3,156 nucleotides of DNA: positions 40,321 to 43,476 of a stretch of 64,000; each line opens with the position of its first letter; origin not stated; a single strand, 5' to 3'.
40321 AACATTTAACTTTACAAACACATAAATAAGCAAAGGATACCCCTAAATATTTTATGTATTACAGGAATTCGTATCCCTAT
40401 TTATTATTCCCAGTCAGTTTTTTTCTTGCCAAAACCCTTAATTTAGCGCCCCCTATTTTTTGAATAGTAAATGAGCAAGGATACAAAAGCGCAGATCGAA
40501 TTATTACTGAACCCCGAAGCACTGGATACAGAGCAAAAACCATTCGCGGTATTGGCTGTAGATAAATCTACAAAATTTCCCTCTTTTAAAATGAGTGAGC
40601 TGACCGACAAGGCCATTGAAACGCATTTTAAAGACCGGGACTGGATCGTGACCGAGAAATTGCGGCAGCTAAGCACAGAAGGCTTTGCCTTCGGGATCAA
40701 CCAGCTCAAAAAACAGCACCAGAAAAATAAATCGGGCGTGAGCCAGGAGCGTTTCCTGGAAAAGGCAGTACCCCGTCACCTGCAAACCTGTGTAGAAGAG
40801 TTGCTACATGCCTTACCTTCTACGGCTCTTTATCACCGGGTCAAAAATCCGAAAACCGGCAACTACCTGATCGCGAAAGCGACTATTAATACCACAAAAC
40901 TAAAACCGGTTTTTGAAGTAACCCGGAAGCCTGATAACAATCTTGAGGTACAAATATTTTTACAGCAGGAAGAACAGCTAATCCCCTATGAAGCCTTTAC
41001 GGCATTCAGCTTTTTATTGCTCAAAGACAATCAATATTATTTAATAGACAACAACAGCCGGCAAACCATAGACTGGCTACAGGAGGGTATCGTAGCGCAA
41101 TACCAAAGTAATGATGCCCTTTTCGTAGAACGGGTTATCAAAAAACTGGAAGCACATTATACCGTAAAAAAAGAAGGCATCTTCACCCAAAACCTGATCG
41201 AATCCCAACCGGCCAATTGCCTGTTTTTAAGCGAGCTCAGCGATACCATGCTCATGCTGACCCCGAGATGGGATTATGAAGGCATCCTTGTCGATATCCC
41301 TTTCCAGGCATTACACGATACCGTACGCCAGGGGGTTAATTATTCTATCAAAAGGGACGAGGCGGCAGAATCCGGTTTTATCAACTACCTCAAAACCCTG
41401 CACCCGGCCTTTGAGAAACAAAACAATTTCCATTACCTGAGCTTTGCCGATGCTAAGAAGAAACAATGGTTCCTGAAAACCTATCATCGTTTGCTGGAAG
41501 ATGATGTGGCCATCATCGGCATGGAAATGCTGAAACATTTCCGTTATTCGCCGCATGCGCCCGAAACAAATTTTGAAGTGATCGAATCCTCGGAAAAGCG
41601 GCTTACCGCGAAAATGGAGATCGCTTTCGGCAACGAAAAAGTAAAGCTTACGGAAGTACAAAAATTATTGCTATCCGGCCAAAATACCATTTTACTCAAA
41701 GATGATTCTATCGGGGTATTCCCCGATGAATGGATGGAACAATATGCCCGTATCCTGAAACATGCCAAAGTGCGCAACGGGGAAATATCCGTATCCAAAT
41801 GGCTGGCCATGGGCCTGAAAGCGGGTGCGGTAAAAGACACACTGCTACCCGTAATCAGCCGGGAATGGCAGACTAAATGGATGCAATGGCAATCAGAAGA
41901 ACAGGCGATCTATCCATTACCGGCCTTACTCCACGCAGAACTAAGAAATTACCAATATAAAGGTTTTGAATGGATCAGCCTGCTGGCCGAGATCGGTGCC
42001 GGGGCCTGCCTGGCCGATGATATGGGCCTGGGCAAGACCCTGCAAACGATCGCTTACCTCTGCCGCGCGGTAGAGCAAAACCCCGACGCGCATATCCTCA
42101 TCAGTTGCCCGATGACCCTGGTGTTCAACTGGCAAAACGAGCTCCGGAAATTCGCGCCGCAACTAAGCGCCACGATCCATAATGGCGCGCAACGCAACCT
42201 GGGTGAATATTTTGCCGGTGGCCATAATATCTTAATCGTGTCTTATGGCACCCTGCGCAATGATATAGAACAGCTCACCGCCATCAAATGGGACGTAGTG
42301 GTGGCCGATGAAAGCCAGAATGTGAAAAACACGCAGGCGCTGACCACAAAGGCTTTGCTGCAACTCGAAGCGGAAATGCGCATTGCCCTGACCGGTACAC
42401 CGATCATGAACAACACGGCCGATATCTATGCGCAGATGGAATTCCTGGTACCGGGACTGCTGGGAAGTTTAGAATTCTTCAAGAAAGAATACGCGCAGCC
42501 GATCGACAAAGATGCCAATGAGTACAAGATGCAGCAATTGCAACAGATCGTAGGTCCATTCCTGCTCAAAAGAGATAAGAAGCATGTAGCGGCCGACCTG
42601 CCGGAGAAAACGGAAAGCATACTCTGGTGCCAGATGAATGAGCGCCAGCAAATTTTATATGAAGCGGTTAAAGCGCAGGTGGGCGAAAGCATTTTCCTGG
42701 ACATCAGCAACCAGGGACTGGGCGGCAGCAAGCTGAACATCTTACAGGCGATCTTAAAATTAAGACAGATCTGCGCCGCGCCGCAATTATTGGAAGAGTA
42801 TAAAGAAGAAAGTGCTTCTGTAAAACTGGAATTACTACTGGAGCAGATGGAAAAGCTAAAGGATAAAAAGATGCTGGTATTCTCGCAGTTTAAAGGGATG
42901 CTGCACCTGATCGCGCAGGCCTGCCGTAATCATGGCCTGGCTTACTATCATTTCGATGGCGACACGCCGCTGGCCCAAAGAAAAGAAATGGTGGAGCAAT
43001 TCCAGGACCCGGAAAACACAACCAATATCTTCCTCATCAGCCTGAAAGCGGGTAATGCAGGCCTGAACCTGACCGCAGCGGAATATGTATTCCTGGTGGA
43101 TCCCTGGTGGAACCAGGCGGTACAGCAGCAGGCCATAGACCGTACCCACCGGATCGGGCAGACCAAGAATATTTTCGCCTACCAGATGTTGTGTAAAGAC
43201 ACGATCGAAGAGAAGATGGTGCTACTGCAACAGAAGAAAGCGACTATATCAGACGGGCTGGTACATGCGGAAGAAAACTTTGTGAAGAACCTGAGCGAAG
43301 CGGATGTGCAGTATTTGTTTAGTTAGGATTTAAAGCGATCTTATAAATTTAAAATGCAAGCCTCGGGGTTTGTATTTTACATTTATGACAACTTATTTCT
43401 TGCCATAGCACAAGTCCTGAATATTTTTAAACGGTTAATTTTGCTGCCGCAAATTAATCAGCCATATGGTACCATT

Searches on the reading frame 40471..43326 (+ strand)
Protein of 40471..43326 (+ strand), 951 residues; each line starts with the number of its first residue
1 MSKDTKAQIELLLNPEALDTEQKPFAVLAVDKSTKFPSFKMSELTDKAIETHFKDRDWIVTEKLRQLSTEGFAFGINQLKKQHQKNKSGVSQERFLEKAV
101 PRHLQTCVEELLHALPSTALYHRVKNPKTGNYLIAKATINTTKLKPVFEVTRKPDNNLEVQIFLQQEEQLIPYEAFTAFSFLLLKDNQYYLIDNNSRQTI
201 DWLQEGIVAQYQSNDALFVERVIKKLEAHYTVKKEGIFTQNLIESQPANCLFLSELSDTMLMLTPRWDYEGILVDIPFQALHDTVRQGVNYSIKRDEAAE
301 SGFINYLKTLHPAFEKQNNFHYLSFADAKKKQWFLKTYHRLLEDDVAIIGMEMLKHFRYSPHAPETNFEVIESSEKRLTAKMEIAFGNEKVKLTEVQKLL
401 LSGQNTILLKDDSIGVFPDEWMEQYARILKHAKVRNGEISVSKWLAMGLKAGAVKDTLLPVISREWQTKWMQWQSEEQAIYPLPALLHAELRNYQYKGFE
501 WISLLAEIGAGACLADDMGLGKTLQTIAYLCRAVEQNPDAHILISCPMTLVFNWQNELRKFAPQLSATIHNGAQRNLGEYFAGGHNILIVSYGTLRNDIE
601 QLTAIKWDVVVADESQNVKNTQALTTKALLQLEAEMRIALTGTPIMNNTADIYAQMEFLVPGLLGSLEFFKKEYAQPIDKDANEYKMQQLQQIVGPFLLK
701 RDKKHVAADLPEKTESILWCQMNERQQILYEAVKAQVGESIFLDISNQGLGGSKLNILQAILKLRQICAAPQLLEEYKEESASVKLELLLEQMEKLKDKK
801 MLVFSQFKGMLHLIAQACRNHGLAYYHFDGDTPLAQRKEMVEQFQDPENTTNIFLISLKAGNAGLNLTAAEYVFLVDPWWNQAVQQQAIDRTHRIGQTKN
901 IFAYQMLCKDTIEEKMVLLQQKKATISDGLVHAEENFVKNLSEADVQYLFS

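Call 73: search_protein_families(library=pfam, proteins=[window:40471-43326:+], max_evalue=0.00001)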
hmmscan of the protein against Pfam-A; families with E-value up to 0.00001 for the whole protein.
window:40471-43326:+ (951 aa): 2 families
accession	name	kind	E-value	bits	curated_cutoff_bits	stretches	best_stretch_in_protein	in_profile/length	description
PF00176.29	SNF2-rel_dom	-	6.7e-65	219.5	24.9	1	494-773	1-290/290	SNF2-related domain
PF00271.37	Helicase_C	-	2.4e-21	76.5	23.5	1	785-896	2-110/110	Helicase conserved C-terminal domain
